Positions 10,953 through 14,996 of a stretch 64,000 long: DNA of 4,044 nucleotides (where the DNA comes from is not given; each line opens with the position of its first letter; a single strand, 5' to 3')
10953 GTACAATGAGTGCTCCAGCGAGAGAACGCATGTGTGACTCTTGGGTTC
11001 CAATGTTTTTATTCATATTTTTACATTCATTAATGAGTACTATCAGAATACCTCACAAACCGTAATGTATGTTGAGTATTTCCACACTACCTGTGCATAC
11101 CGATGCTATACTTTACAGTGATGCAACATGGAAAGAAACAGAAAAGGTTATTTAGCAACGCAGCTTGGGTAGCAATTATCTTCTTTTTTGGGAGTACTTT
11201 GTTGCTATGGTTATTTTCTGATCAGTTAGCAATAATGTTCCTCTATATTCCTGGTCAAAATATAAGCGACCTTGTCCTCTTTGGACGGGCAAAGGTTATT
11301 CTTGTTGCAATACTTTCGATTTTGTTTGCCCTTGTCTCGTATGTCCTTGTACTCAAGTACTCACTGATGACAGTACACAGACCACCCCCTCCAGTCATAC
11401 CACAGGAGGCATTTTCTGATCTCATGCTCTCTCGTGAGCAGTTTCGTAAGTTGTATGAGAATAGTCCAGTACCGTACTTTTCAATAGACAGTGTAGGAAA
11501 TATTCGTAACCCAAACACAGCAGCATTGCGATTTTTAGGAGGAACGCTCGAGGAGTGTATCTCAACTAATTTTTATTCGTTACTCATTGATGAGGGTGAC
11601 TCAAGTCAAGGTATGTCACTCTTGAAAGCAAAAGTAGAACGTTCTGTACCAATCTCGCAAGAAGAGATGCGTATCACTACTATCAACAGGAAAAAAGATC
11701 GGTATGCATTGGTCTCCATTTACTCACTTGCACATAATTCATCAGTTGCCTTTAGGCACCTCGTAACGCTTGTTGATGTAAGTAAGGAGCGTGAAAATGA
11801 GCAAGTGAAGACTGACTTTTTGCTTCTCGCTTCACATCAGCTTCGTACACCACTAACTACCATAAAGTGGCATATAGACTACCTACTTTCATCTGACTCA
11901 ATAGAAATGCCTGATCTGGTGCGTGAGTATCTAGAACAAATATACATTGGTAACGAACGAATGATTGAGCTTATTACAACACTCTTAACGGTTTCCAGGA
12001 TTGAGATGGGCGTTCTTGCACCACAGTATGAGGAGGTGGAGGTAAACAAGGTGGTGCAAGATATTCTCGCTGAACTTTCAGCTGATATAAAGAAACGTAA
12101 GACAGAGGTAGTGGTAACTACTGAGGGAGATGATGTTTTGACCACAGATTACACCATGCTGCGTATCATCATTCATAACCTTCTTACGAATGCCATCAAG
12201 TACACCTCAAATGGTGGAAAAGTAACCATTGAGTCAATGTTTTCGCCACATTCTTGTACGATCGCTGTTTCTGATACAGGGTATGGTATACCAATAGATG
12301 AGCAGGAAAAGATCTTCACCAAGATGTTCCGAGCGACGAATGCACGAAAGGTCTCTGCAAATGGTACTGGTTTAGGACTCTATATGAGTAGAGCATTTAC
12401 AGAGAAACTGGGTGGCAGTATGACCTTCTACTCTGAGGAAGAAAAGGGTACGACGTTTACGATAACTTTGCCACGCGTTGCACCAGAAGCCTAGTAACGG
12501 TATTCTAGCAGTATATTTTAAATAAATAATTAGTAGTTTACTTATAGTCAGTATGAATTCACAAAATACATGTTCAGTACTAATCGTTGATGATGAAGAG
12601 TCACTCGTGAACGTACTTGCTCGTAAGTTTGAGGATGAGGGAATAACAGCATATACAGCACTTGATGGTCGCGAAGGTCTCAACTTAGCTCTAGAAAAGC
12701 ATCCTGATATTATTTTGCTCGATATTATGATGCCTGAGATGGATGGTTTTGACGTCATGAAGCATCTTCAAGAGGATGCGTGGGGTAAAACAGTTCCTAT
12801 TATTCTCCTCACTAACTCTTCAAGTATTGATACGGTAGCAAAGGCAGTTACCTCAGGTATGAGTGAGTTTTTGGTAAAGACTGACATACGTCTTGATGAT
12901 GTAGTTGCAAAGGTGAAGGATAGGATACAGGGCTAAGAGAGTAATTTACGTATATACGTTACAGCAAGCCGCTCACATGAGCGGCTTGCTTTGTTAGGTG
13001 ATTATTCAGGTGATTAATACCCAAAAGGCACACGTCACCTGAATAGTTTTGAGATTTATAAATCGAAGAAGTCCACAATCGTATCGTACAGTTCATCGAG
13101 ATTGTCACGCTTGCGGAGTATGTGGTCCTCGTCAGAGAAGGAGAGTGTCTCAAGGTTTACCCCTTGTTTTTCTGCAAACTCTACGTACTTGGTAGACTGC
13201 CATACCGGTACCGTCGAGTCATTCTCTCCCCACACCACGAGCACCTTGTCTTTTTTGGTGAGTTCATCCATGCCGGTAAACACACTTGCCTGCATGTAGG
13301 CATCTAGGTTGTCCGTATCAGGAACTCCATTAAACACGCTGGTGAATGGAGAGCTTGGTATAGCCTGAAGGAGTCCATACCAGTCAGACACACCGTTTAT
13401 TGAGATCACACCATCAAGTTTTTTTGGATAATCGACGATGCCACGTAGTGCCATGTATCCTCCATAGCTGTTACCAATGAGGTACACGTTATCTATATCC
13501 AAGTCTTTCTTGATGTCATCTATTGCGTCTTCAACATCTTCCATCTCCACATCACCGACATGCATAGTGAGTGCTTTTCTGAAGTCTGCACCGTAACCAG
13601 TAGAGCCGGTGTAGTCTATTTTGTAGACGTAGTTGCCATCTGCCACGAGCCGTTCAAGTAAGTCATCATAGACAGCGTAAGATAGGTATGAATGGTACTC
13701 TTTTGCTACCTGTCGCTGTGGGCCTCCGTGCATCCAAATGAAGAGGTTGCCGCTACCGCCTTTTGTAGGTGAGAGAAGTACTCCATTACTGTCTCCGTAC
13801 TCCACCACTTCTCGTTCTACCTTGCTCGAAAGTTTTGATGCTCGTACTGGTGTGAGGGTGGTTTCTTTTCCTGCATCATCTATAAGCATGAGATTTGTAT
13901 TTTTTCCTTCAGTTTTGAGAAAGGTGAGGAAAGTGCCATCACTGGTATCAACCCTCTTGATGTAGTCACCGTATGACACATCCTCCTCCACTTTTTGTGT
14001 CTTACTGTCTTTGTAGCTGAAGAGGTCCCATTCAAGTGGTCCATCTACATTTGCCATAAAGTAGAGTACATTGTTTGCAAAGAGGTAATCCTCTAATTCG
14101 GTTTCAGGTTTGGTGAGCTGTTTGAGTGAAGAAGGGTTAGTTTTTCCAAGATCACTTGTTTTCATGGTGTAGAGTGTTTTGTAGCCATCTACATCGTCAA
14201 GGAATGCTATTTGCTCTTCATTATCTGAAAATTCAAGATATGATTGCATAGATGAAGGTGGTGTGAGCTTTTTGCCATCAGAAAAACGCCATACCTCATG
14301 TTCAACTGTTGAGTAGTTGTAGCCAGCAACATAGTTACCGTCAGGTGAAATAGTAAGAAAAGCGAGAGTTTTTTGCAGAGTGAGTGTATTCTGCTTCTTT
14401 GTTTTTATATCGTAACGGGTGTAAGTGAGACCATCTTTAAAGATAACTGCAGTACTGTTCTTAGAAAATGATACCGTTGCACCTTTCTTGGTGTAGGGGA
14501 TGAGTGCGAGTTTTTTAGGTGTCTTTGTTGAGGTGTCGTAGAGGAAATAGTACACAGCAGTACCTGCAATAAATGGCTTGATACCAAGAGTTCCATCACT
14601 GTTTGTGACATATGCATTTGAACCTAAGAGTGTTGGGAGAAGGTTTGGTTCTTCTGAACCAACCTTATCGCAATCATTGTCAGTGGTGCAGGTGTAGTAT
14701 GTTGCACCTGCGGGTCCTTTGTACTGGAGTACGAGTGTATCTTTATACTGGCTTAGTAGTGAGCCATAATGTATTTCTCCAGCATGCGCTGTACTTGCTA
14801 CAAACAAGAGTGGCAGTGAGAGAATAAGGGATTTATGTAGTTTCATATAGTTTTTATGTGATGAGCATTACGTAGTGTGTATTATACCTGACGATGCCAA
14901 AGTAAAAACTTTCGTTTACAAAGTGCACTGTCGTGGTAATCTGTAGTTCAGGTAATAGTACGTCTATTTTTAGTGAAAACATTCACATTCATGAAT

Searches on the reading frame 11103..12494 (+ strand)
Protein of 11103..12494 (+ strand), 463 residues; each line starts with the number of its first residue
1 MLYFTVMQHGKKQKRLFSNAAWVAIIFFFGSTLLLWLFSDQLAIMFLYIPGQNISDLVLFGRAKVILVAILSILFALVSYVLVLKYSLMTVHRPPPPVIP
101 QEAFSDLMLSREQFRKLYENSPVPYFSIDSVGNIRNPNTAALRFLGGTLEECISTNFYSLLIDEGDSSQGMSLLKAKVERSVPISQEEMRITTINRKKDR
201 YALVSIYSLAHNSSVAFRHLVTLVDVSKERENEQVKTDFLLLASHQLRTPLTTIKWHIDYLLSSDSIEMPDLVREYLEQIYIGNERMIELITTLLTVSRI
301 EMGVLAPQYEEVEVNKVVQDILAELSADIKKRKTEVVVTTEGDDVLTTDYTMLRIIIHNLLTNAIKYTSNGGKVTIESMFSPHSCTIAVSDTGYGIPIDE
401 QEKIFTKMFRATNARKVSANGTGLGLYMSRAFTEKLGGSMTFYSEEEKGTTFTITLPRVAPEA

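Call 7: search_protein_families(library=pfam, proteins=[window:11103-12494:+], max_evalue=0.001)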
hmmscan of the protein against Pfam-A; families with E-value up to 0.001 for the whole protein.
window:11103-12494:+ (463 aa): 4 families
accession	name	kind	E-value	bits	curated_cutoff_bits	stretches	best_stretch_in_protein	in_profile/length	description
PF02518.31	HATPase_c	-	3.1e-27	95.6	26.4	1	349-458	2-109/111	Histidine kinase-, DNA gyrase B-, and HSP90-like ATPase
PF00512.31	HisKA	-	1.4e-11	44.7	26.9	1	236-303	2-66/66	His Kinase A (phospho-acceptor) domain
PF00989.32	PAS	-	1.5e-06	28.6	22.6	1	112-193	1-81/113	PAS fold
PF13581.12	HATPase_c_2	-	0.00092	19.7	27.4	0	352-455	31-126/127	Histidine kinase-like ATPase domain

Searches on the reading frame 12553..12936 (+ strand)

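Call 74: search_protein_families(library=pfam, proteins=[window:12553-12936:+], max_evalue=0.001)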
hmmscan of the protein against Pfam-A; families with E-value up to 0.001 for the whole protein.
window:12553-12936:+ (127 aa): 1 family
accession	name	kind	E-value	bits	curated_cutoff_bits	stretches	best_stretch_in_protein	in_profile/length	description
PF00072.30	Response_reg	-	4e-25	88.6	30.2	1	9-119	1-108/111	Response regulator receiver domain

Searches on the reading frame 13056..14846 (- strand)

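Call 7: search_protein_families(library=pfam, proteins=[window:13056-14846:-], max_evalue=0.001)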
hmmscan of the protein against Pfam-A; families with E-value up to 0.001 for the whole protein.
window:13056-14846:- (596 aa): 7 families
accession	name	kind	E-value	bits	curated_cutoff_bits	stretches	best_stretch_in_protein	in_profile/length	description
PF00326.27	Peptidase_S9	-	7.1e-34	117.6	22.6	1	401-595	11-207/213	Prolyl oligopeptidase family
PF00561.26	Abhydrolase_1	-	1.5e-09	38.4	25.8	1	426-492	47-109/245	alpha/beta hydrolase fold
PF12146.15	Hydrolase_4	-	2.6e-09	37.2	27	1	390-484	17-108/239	Serine aminopeptidase, S33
PF12697.13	Abhydrolase_6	-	5.6e-07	30.9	26.3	1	372-507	4-113/217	Alpha/beta hydrolase family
PF02230.22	Abhydrolase_2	-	1.3e-05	25.6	23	1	436-499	88-149/217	Phospholipase/Carboxylesterase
PF02089.21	Palm_thioest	-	0.00037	20.7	26.8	0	423-486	47-109/254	Palmitoyl protein thioesterase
PF20434.5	BD-FAE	-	0.00093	19.2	26.8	0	364-553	11-210/215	BD-FAE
